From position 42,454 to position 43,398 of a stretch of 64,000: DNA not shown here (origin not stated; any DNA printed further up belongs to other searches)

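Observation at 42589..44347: Two-gene toxin-antitoxin/defence-like module: unknown effector plus HTH-XRE-ImmA/IrrE peptidase, leaderless and operator-gated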

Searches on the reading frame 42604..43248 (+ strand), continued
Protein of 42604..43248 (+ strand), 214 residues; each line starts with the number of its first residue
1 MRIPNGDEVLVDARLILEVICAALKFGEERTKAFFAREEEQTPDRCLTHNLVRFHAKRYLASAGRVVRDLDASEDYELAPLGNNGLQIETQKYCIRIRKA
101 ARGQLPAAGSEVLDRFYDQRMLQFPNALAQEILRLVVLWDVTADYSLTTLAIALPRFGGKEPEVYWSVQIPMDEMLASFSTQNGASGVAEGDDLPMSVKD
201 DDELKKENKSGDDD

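Call 47: find_related_loci(query=A2, collection=metagenome_contigs, flank=3000)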
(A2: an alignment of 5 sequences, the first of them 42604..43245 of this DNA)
Query A2 (214 aa) in metagenome_contigs; peptide patterns used: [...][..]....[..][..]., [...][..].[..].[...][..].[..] (x = any residue, [..] = any of these).
206 stretches matched a pattern; 7 encode a relative of the query (tblastn E <= 1e-3); 7 distinct loci.
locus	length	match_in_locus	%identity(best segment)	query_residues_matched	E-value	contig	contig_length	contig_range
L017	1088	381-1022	96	1-214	1e-155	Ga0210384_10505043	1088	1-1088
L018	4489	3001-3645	70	1-214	5e-96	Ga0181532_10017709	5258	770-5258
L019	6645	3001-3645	65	1-214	3e-87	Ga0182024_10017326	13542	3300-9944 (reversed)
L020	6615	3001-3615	56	1-207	2e-63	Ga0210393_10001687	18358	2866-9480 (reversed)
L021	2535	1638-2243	33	1-192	5e-26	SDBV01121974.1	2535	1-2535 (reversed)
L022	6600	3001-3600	30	1-199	6e-24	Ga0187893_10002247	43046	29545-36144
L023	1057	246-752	35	3-169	7e-20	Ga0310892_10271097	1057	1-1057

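Call 48: fold_search(model_id=the predicted structure, library=pdb)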
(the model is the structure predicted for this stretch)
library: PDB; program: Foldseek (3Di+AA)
matches with E <= 10: 350; with E <= 0.001: 0
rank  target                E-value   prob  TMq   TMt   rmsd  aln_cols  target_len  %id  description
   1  8a4a_A                1.7e-02  0.84  0.32  0.33  10.1       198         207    9  Structure of human Rep15 in complex with bovine Rab3C. (released 2022-08-10)
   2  8a4b_C                3.9e-02  0.60  0.30  0.31   9.8       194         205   10  Structure of human Rep15:Rab3B_Q81L complex. (released 2022-08-10)
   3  4pwz_A                1.0e-01  0.23  0.18  0.11  11.8       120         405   12  Crystal structure of TolB protein from Yersinia pestis CO92 (released 2014-04-02)
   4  6jiw                  1.1e-01  0.41  0.24  0.20   8.0       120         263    9  Crystal structure of S. aureus CntK with C72S mutation (released 2019-10-16)
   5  5cs4_B                1.3e-01  0.21  0.25  0.17  10.0       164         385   10  Crystal structure of domains AC3-AC5 of yeast acetyl-CoA carboxylase (released 2015-10-28)
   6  6l4l                  1.4e-01  0.30  0.23  0.20   7.7       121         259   12  Crystal structure of S. aureus CntK in inactive state (released 2020-10-21)
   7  6jis                  1.7e-01  0.33  0.23  0.20   8.0       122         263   11  Crystal structure of the histidine racemase CntK in cobalt and nickel transporter system of staphylococcus aureus (released 2019-10-16)
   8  9cr6_A                1.8e-01  0.28  0.22  0.19   8.3       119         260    5  Crystal structure of histidine racemase (HisR) of Fusobacterium nucleatum (C209S) (released 2025-03-05)
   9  3h4r                  1.9e-01  0.11  0.20  0.19  19.9       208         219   10  Crystal structure of E. coli RecE exonuclease (released 2009-05-26)
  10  28lu_y                2.3e-01  0.13  0.14  0.19  12.1       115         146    8  Structure of the Chlamydomonas reinhardtii chlororibosome with factor pY (released 2026-04-01)
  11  4r40_C                2.5e-01  0.14  0.17  0.10  12.3       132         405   16  Crystal Structure of TolB/Pal complex from Yersinia pestis. (released 2014-09-03)
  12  4pwz_B                2.6e-01  0.18  0.18  0.11  11.7       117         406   11  Crystal structure of TolB protein from Yersinia pestis CO92 (released 2014-04-02)
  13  9jsz_J                3.1e-01  0.16  0.24  0.15   9.8       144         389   10  active NbaSPARDA complexes (released 2025-04-02)
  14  5cs4_A                3.1e-01  0.15  0.24  0.15   8.7       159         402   11  Crystal structure of domains AC3-AC5 of yeast acetyl-CoA carboxylase (released 2015-10-28)
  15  5csk_A                3.1e-01  0.11  0.26  0.05  13.6       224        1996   11  Crystal structure of yeast acetyl-CoA carboxylase, unbiotinylated (released 2015-10-28)
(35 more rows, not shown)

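Call 52: fold_search(model_id=the predicted structure, library=viral)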
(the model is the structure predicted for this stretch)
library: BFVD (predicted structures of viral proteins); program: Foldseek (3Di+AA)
matches with E <= 10: 482; with E <= 0.001: 0
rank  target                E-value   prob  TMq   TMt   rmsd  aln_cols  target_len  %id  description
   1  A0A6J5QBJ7            9.7e-03  0.72  0.23  0.30  15.3       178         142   11  Uncharacterized protein [uncultured Caudovirales phage]
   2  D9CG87                4.1e-02  0.33  0.26  0.26  18.8       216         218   10  (no name in the UniProt tables at hand)
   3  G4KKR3                6.5e-02  0.09  0.16  0.08  17.8       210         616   13  (no name in the UniProt tables at hand)
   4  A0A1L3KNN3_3          6.9e-02  0.18  0.18  0.06  21.9       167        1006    8  (no name in the UniProt tables at hand)
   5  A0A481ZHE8            8.8e-02  0.18  0.21  0.13  10.8       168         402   10  Endonuclease [Pithovirus LCPAC404]
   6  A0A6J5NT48            1.3e-01  0.11  0.18  0.16  20.3       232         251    7  Uncharacterized protein [uncultured Caudovirales phage]
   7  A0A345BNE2            1.5e-01  0.16  0.22  0.11  14.2       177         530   11  (no name in the UniProt tables at hand)
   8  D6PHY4                1.5e-01  0.13  0.19  0.20  18.0       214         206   11  (no name in the UniProt tables at hand)
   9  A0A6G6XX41            1.7e-01  0.25  0.24  0.27  14.2       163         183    6  (no name in the UniProt tables at hand)
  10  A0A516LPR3            1.7e-01  0.11  0.21  0.14  13.7       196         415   11  (no name in the UniProt tables at hand)
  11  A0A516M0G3            1.8e-01  0.21  0.24  0.31  10.5       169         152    7  (no name in the UniProt tables at hand)
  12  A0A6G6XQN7            1.8e-01  0.18  0.26  0.16  14.4       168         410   10  (no name in the UniProt tables at hand)
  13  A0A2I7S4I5            1.8e-01  0.08  0.13  0.21  15.5       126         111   10  (no name in the UniProt tables at hand)
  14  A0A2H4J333            1.9e-01  0.09  0.20  0.22  15.4       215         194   10  Uncharacterized protein [uncultured Caudovirales phage]
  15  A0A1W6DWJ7            1.9e-01  0.08  0.18  0.13  15.6       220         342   13  (no name in the UniProt tables at hand)
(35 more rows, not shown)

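Call 55: find_encoding_contigs(protein=window:42604-43248:+, flank=2000, max_places=4)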
Protein window:42604-43248:+ (214 aa): 3 contigs read that carry it; 3 places shown.
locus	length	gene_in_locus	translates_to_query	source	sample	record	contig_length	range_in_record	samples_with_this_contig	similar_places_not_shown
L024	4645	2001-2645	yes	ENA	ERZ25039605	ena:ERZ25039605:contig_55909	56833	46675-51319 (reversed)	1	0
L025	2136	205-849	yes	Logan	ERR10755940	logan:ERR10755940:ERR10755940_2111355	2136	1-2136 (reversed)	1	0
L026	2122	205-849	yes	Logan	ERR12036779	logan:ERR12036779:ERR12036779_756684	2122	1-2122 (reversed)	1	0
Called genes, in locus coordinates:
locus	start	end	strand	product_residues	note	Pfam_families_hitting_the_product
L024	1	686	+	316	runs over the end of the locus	PF00296:Bac_luciferase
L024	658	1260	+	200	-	-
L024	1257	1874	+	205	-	-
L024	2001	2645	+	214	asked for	-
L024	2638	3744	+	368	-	PF01381:HTH_3, PF12844:HTH_19 (weak), PF13560:HTH_31, PF06114:Peptidase_M78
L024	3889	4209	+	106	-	PF01894:YjbQ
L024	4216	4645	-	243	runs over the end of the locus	-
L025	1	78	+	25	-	?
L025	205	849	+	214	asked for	-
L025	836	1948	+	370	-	PF01381:HTH_3, PF12844:HTH_19 (weak), PF13560:HTH_31, PF06114:Peptidase_M78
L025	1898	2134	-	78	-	?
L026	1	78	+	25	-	?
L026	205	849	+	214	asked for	-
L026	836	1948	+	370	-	PF01381:HTH_3, PF12844:HTH_19 (weak), PF13560:HTH_31, PF06114:Peptidase_M78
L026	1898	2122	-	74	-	?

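Call 64: search_protein_families(library=ncbifam, alignment_id=A3, max_evalue=0.01)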
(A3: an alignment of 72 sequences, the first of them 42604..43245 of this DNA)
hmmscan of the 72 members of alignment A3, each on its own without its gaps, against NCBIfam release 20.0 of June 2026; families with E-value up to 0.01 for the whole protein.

A. member 1, window:42604-43245:+ (214 aa): 0 families

B. families by the number of members that match (of 72 scanned): 0 families

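Call 72: search_dna_similar(query=window:42604-43245:+, collection=phages, mode=protein, max_evalue=0.01, max_rows=15)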
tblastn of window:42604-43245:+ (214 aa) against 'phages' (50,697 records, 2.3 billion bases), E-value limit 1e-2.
No match.

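Call 73: search_dna_similar(query=window:42604-43245:+, collection=plasmids, mode=protein, max_evalue=0.01, max_rows=15)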
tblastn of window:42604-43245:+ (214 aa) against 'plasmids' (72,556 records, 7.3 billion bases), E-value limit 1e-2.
No match.

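Call 74: search_dna_similar(query=P0157, collection=plasmids, mode=protein, max_evalue=0.001, max_rows=15)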
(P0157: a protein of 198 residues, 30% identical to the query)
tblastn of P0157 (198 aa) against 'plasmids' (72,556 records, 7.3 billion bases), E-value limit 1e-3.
No match.

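Call 75: search_dna_similar(query=P0157, collection=phages, mode=protein, max_evalue=0.001, max_rows=15)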
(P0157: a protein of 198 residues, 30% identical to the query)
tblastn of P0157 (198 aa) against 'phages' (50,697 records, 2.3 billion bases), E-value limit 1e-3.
No match.

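Call 78: search_solved_structures(query=A3, max_evalue=1)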
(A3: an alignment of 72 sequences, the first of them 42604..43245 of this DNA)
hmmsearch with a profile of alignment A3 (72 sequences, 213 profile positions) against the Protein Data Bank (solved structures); distinct sequences matched with E-value up to 1: 1.
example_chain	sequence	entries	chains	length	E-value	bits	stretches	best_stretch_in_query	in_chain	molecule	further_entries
4uos_A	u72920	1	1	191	0.068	15.9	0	6-47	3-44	DESIGNED HELICAL BUNDLE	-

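Call 82: search_protein_families(library=padloc, alignment_id=A6, max_evalue=0.001)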
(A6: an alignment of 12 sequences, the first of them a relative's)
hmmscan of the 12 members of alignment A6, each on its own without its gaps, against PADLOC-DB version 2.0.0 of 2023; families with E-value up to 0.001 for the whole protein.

A. member 1, P0157 (198 aa): 1 family
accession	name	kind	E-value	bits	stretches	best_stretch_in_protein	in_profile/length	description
PDLC03939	RmrT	-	6.7e-12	43.5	1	5-197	11-207/212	-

B. families by the number of members that match (of 12 scanned): 1 family
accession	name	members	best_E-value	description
PDLC03939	RmrT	12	6.7e-12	-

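Call 92: find_related_loci(query=A6, collection=viral_contigs, flank=6000)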
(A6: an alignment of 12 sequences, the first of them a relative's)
Query A6 (198 aa) in viral_contigs; peptide patterns used: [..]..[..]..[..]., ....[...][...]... (x = any residue, [..] = any of these).
11 stretches matched a pattern, but none encodes a relative of the query by tblastn (E <= 1e-3).

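Call 93: find_related_loci(query=A2, collection=viral_contigs, flank=6000)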
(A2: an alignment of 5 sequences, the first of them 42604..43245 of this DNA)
Query A2 (214 aa) in viral_contigs; peptide patterns used: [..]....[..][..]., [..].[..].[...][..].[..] (x = any residue, [..] = any of these).
80 stretches matched a pattern, but none encodes a relative of the query by tblastn (E <= 1e-3).
